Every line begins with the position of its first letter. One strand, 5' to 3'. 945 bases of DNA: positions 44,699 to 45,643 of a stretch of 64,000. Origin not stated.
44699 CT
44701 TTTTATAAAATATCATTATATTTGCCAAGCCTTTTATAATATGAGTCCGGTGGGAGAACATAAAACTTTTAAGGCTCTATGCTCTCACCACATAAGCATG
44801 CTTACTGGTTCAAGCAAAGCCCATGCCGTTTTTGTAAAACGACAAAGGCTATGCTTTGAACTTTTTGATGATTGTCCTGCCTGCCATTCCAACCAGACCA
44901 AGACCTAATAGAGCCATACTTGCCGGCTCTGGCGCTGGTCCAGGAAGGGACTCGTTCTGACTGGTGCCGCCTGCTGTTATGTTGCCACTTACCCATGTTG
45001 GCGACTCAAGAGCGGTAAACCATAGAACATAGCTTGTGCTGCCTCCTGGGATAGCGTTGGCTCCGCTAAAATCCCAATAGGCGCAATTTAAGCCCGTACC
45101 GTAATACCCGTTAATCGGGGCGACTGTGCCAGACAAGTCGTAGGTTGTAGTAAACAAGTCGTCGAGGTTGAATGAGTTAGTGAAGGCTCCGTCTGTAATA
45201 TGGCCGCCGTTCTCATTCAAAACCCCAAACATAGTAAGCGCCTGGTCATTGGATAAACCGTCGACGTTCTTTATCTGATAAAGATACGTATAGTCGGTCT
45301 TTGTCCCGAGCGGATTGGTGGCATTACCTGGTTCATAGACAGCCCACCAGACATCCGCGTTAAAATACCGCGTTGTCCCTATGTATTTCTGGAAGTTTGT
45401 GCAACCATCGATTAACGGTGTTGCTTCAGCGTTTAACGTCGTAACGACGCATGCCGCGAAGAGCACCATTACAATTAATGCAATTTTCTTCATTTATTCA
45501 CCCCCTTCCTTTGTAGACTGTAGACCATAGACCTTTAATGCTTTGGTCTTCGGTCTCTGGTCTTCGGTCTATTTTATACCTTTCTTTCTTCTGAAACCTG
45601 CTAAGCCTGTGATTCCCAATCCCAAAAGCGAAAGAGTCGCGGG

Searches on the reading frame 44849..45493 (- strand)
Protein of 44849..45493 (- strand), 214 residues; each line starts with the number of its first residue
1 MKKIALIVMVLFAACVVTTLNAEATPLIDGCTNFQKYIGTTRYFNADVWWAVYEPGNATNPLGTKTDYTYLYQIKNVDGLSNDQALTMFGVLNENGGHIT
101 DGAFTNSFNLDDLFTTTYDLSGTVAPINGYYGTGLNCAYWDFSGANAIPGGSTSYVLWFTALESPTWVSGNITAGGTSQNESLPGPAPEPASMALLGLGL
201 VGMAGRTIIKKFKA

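Call 53: search_protein_families(library=pfam, proteins=[window:44849-45493:-], max_evalue=0.0001)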
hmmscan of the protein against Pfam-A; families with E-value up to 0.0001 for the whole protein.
window:44849-45493:- (214 aa): 1 family
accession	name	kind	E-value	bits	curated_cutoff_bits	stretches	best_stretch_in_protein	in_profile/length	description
PF07589.16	PEP-CTERM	-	1.2e-06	28.7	20.7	1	186-206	1-22/24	PEP-CTERM motif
